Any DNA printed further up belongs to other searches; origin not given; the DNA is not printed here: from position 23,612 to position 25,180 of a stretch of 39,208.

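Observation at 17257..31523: Two convergent, translationally coupled gene chains fuse copper-handling genes to a 6PGDH / phosphoketolase / acetate kinase module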

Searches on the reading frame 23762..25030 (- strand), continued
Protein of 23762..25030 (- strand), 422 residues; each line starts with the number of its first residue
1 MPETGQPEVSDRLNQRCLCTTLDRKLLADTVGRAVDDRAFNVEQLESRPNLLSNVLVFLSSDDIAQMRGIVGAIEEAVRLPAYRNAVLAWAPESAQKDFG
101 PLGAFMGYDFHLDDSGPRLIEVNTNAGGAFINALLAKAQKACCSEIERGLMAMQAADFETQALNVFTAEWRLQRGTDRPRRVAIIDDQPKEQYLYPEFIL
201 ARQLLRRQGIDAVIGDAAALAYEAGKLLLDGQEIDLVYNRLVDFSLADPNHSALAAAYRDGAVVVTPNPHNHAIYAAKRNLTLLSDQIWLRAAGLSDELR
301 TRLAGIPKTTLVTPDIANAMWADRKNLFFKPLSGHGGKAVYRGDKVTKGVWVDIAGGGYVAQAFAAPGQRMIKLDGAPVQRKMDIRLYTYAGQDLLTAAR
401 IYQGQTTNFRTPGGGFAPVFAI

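Call 40: search_dna_similar(query=window:23762-25030:-, collection=plasmids, mode=protein, max_rows=40, rows=spread)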
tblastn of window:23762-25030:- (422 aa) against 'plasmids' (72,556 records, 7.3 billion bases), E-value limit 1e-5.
Records with a match: 31; places in all: 31; records where one place covers at least 80% of the query: 31.
Best place of each record, by identity: 60-80% 4; <60% 27.
By first word of the organism name: Moraxella 6; Halomonas 2; Croceicoccus 2; Psychrobacter 2; Methylophaga 2; Pseudomonas 2; Mesorhizobium 1; Pseudorhizobium 1; Sinorhizobium 1; Rhizobium 1; and 11 more.
By predicted mobility (MOB-suite, as given by PLSDB): non-mobilizable 18; mobilizable 8; conjugative 5.
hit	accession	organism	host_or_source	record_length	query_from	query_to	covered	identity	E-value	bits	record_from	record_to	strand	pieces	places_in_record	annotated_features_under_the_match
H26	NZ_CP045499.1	Mesorhizobium sp. INR15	pure culture,nutrient broth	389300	4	422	99%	66.8%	5e-177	555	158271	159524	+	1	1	hypothetical protein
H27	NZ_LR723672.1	Pseudorhizobium flavum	Paddy soil under the long-term ...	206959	1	422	100%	65.6%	7e-172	540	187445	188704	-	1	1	hypothetical protein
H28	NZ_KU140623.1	Sinorhizobium sp. M14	microbial mats from Zloty Stok gold mine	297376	12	422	97%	66.4%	1e-178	560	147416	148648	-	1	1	hypothetical protein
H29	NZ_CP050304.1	Rhizobium lusitanum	Oxytropis pumilio,cell culture,root ...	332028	5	422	99%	64.1%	3e-177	555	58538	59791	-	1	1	hypothetical protein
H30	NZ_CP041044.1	Paracoccus sp. AK26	pure culture,Hexachlorocyclohexane ...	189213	8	422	98%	58.8%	6e-152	483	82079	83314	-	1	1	hypothetical protein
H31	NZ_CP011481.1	Hoeflea sp. IMCC20628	-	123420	10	422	98%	57.6%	4e-142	455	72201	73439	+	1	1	hypothetical protein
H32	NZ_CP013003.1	Caulobacter henricii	pond water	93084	13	420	97%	53.2%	2e-131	424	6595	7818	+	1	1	hypothetical protein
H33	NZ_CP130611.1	Halomonas sp. HAL1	Cell culture,soil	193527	4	420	99%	51.7%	5e-126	408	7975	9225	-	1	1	hypothetical protein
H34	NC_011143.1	Phenylobacterium zucineum HLK1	-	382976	10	422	98%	51.9%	3e-122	397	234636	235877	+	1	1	hypothetical protein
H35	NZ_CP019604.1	Croceicoccus marinus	-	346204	12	422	97%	51.2%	2e-117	384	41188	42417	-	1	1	hypothetical protein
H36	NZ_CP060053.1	Croceicoccus marinus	prokaryote,marine sediment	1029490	12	422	97%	51.2%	2e-117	384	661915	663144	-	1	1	none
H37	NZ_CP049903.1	Psychrobacter sp. WY6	Euphausia superba,whole organism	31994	9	422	98%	50.5%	3e-123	400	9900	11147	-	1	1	hypothetical protein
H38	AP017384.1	Moraxella osloensis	-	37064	9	422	98%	50.5%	3e-123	400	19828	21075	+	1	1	conserved hypothetical protein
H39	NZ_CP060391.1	Psychrobacter sp. KCTC 72983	single cell,Antarctic soil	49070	9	422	98%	50.5%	3e-123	400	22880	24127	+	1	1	hypothetical protein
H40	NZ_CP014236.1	Moraxella osloensis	Homo sapiens,pure culture,cerebrospinal ...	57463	9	422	98%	50.5%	3e-123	400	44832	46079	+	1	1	hypothetical protein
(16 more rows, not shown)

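Call 41: get_annotated_region(hit=H28, flank=12000)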
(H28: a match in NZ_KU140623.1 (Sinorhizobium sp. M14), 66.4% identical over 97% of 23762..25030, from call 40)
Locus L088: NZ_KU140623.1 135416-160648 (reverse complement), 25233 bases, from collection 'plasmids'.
description: Sinorhizobium sp. M14 plasmid pSinB, complete sequence
organism: Sinorhizobium sp. M14 (NCBI taxid 430451)
taxonomy: Bacteria; Pseudomonadota; Alphaproteobacteria; Hyphomicrobiales; Rhizobiaceae; Sinorhizobium; Sinorhizobium sp. M14
host: -; source: microbial mats from Zloty Stok gold mine; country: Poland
typing (MOB-suite, as given by PLSDB): conjugative; replicon rep_cluster_473; relaxase MOBQ; mating-pair formation MPF_T
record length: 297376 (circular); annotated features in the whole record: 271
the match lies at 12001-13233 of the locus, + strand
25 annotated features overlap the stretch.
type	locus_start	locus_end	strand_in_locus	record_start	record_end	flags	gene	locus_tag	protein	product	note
CDS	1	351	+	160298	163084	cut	rbbA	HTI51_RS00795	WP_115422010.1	ribosome-associated ATPase/putative transporter RbbA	GO:0055085 - transmembrane transport [Evidence IEA]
CDS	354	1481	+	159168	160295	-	-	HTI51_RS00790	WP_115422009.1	ABC transporter permease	-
CDS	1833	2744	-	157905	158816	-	-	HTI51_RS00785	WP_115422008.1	ribose-phosphate diphosphokinase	-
CDS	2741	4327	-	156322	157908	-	-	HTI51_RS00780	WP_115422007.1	thymidine phosphorylase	-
CDS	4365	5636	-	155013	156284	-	-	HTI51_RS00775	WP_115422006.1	MFS transporter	GO:0055085 - transmembrane transport [Evidence IEA]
CDS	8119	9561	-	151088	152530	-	-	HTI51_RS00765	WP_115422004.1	multicopper oxidase family protein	-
CDS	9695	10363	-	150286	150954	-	-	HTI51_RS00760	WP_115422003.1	isoprenylcysteine carboxylmethyltransferase family protein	-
CDS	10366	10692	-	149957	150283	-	-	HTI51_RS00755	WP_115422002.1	DUF2933 domain-containing protein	-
CDS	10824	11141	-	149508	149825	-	-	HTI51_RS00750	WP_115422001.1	DUF5676 family membrane protein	-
CDS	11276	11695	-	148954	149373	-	-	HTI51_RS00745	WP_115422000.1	hypothetical protein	-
CDS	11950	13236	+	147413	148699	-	-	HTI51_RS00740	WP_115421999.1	hypothetical protein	-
CDS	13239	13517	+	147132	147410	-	-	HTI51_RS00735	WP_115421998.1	hypothetical protein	-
CDS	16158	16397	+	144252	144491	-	-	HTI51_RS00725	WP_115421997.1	hypothetical protein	-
CDS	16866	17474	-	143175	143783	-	-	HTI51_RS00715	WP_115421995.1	Spy/CpxP family protein refolding chaperone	-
CDS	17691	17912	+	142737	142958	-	-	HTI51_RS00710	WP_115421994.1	heavy-metal-associated domain-containing protein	-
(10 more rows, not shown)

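Call 42: get_annotated_region(hit=H37, flank=9000)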
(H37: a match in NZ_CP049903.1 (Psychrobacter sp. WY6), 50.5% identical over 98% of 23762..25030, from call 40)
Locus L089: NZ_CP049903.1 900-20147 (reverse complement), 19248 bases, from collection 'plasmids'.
description: Psychrobacter sp. WY6 plasmid unnamed1, complete sequence
organism: Psychrobacter sp. WY6 (NCBI taxid 2708350)
taxonomy: Bacteria; Pseudomonadota; Gammaproteobacteria; Moraxellales; Moraxellaceae; Psychrobacter; Psychrobacter sp. WY6
host: -; source: Euphausia superba,whole organism; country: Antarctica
typing (MOB-suite, as given by PLSDB): non-mobilizable; replicon rep_cluster_1166
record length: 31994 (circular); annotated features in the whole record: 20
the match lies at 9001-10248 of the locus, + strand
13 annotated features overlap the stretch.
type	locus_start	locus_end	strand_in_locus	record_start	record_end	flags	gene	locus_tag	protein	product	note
CDS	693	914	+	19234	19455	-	-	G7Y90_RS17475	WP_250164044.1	hypothetical protein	-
CDS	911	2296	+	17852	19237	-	-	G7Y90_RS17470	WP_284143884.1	multicopper oxidase domain-containing protein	-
CDS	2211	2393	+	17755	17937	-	-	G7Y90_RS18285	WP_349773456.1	multicopper oxidase domain-containing protein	-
CDS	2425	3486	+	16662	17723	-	-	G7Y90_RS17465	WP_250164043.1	copper resistance protein B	GO:0006878 - intracellular copper ion homeostasis [Evidence IEA]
CDS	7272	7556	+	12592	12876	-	tatA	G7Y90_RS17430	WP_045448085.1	Sec-independent protein translocase subunit TatA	GO:0043953 - protein transport by the Tat complex [Evidence IEA]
CDS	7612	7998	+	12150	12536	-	tatB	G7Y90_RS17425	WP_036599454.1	Sec-independent protein translocase protein TatB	GO:0015628 - protein secretion by the type II secretion system [Evidence IEA]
CDS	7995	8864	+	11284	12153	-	tatC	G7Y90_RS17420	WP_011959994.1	twin-arginine translocase subunit TatC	GO:0015628 - protein secretion by the type II secretion system [Evidence IEA]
CDS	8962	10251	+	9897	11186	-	-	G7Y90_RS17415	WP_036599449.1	hypothetical protein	-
CDS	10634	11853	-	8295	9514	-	-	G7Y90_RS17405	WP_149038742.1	IS3 family transposase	-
CDS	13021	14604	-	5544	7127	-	-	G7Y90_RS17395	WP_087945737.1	Fic family protein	-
CDS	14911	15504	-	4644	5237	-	-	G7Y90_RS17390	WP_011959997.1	recombinase family protein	GO:0006310 - DNA recombination [Evidence IEA]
CDS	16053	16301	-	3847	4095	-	-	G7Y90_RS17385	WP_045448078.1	DUF3817 domain-containing protein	-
CDS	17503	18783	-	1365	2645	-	ccmI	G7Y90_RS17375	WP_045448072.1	c-type cytochrome biogenesis protein CcmI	GO:0017004 - cytochrome complex assembly [Evidence IEA]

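Call 58: search_protein_families(library=pfam, proteins=[L058:5742-6788:-, L011:18244-19317:+, L011:12177-14336:+, L011:11814-12176:+, L011:6284-7807:+, L011:7856-8551:+, L011:8671-9459:+, L058:8323-8964:-, L058:11955-13415:-, L058:8048-8620:+], max_evalue=0.001)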
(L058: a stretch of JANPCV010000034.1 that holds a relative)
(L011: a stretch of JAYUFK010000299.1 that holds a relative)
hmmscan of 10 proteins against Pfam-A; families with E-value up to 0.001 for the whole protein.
L058:5742-6788:- (348 aa): 1 family
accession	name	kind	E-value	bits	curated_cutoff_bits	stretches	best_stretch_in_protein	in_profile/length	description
PF00274.25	Glycolytic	-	1e-124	416.3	22.2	1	14-345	2-333/349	Fructose-bisphosphate aldolase class-I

L011:18244-19317:+ (357 aa): 1 family
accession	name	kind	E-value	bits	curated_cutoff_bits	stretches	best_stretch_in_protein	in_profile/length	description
PF14196.11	ATC_hydrolase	-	2e-17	64.8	28.1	1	208-352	4-144/145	L-2-amino-thiazoline-4-carboxylic acid hydrolase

L011:12177-14336:+ (719 aa): 5 families
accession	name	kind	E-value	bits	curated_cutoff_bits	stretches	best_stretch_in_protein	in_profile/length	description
PF03109.22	ABC1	-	5.4e-67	225.9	22.9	1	86-327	2-240/244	ABC1 atypical kinase-like domain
PF14196.11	ATC_hydrolase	-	1.3e-09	39.5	28.1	1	598-686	60-145/145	L-2-amino-thiazoline-4-carboxylic acid hydrolase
PF01163.29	RIO1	-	2.1e-05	24.7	22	1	229-307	79-157/187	RIO domain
PF00069.31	Pkinase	-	3.3e-05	23.9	31.7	1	226-308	68-152/263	Protein kinase domain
PF01636.29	APH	-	0.00067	19.9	23.2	0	239-325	126-219/239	Phosphotransferase enzyme family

L011:11814-12176:+ (120 aa): 0 families

L011:6284-7807:+ (507 aa): 2 families
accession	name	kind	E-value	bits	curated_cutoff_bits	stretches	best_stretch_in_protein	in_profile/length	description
PF07690.21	MFS_1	-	3.8e-34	118.6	33.4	2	92-421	1-324/347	Major Facilitator Superfamily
PF12832.13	MFS_1_like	-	7.7e-05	22.3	25.2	1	124-451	30-363/373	MFS_1 like family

L011:7856-8551:+ (231 aa): 1 family
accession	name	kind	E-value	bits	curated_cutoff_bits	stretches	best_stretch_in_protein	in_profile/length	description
PF11181.13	YflT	-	6e-08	33.5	26.2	1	50-119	2-80/99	Heat induced stress protein YflT domain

L011:8671-9459:+ (262 aa): 1 family
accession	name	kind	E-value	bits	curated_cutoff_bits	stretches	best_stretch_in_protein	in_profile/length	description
PF03976.20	PPK2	-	4.9e-91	304.8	22.3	1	13-237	4-228/229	Polyphosphate kinase 2 (PPK2)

L058:8323-8964:- (213 aa): 3 families
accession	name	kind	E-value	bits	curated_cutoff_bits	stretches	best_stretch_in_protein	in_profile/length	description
PF04542.20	Sigma70_r2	-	1.3e-18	66.9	24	1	44-109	1-68/71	Sigma-70 region 2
PF08281.18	Sigma70_r4_2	-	1.4e-09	37.9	25.7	1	146-195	3-52/54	Sigma-70, region 4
PF13556.12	HTH_30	-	0.00039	20.6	27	0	169-202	12-45/59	PucR C-terminal helix-turn-helix domain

L058:11955-13415:- (486 aa): 2 families
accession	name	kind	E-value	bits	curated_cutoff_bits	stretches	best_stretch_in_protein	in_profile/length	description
PF00512.31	HisKA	-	6.4e-15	55.4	26.9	1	243-309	2-65/66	His Kinase A (phospho-acceptor) domain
PF02518.31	HATPase_c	-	2.9e-13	50.6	26.4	1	357-469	2-109/111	Histidine kinase-, DNA gyrase B-, and HSP90-like ATPase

L058:8048-8620:+ (190 aa): 0 families

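Call 62: search_solved_structures(query=A1, max_evalue=1)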
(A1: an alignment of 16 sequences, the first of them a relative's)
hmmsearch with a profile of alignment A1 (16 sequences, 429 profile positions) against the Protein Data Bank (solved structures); distinct sequences matched with E-value up to 1: 2.
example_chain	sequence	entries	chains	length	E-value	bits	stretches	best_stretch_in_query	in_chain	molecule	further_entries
1glv_A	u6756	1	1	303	0.15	14.2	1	316-386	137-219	GLUTATHIONE SYNTHASE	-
1gsa_A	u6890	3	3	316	0.15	14.2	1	316-386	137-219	GLUTATHIONE SYNTHETASE | GLUTATHIONE BIOSYNTHETIC LIGASE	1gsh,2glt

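Call 70: predict_structure(alignment_id=A1)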
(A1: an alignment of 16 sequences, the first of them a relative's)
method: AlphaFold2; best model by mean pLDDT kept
length: 422 residues; sequences in the alignment: 16
mean_pLDDT: 70.2   pTM: 0.74
mean pLDDT of the five models: 70.2, 60.3, 54.6, 48.8, 41.3
residues with pLDDT >= 90: 95; 70-90: 139; 50-70: 89; < 50: 99
segments of 3 or more residues with pLDDT < 50: 1-6, 17-55, 126-156, 335-337, 404-422
pLDDT, mean of each block of 10 residues (from residue 1): 47 52 39 35 38 51 83 92 93 81 69 82 60 47 43 45 61 69 78 56 73 87 94 86 78 91 82 87 95 95 92 93 91 59 83 86 80 64 72 62 43 39 43
secondary structure, 60 per line:
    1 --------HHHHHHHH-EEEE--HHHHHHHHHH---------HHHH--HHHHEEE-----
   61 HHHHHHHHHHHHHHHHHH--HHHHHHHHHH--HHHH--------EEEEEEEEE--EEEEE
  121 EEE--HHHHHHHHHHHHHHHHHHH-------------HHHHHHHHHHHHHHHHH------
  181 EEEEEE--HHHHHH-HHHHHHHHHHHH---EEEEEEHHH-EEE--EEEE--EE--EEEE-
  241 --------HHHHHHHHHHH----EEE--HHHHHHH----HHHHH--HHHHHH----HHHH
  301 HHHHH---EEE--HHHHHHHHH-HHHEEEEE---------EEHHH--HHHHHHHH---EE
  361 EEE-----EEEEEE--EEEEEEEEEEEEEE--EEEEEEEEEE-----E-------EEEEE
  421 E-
elements in order: H9-16 E18-21 H24-33 H43-46 H49-52 E53-55 H61-78 H81-90 H93-96 E105-113 E116-123 H126-144 H158-174 E181-186 H189-194 H196-207 E211-216 E221-223 E226-229 E236-239 H249-259 E264-266 H269-275 H280-284 H287-292 H297-305 E309-311 H314-322 E327-331 H348-355 E359-363 E369-374 E377-390 E393-402 E416-421

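Call 72: fold_search(model_id=the predicted structure, library=pdb)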
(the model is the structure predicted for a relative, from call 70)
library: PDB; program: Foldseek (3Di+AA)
matches with E <= 10: 605; with E <= 0.001: 60
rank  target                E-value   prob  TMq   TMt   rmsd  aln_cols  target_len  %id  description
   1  3kal_A                2.3e-14  1.00  0.59  0.54   7.9       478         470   14  Structure of homoglutathione synthetase from Glycine max in closed conformation with homoglutathione, ADP, a sulfate i (released 2009-12-22)
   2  3kal_B                3.8e-14  1.00  0.56  0.52   8.0       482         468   14  Structure of homoglutathione synthetase from Glycine max in closed conformation with homoglutathione, ADP, a sulfate i (released 2009-12-22)
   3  2hgs                  6.4e-14  1.00  0.59  0.53   6.5       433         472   14  HUMAN GLUTATHIONE SYNTHETASE (released 1999-06-22)
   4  8fbz_B                6.7e-14  1.00  0.55  0.52   8.3       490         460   13  Crystal Structure of apo human Glutathione Synthetase Y270E (released 2024-05-08)
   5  3kaj_B                2.1e-13  1.00  0.50  0.48  11.2       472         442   14  Apoenzyme structure of homoglutathione synthetase from Glycine max in open conformation (released 2009-12-22)
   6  1m0w_A                2.2e-13  1.00  0.54  0.49   8.2       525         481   13  Yeast Glutathione Synthase Bound to gamma-glutamyl-cysteine, AMP-PNP and 2 Magnesium Ions (released 2002-12-11)
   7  8fbz_A                3.1e-13  1.00  0.56  0.53   9.8       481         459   14  Crystal Structure of apo human Glutathione Synthetase Y270E (released 2024-05-08)
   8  1m0w_B                5.4e-13  1.00  0.47  0.42  14.9       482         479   13  Yeast Glutathione Synthase Bound to gamma-glutamyl-cysteine, AMP-PNP and 2 Magnesium Ions (released 2002-12-11)
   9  3n6x                  7.9e-13  1.00  0.57  0.54   9.6       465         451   14  Crystal structure of a Putative glutathionylspermidine synthase (Mfla_0391) from METHYLOBACILLUS FLAGELLATUS KT at 2.35  (released 2010-06-09)
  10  5oeu_A                2.7e-12  1.00  0.46  0.43  12.2       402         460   13  The structure of a glutathione synthetase like-effector (GSS22) from Globodera pallida in ADP-bound closed conformatio (released 2018-04-25)
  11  1m0t_A                3.4e-12  1.00  0.47  0.45  12.2       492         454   12  Yeast Glutathione Synthase (released 2002-12-11)
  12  5oes_B                6.3e-12  1.00  0.52  0.50  10.6       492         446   13  The structure of a glutathione synthetase (StGSS1) from Solanum tuberosum in ADP and y-EC bound closed conformation. (released 2018-04-25)
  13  5oes_A                8.8e-12  1.00  0.55  0.53  10.2       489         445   13  The structure of a glutathione synthetase (StGSS1) from Solanum tuberosum in ADP and y-EC bound closed conformation. (released 2018-04-25)
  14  5oes_C                8.8e-12  1.00  0.53  0.51  10.5       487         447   13  The structure of a glutathione synthetase (StGSS1) from Solanum tuberosum in ADP and y-EC bound closed conformation. (released 2018-04-25)
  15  2io8_B                8.8e-12  1.00  0.48  0.37   9.4       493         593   14  E. coli Bifunctional glutathionylspermidine synthetase/amidase Incomplex with Mg2+ and ADP (released 2006-12-12)
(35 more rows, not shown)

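Call 84: search_protein_families(library=pfam, proteins=[L011:11303-11701:+], max_evalue=10)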
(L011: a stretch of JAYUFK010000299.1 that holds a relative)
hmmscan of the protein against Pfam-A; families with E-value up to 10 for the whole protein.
L011:11303-11701:+ (132 aa): 0 families
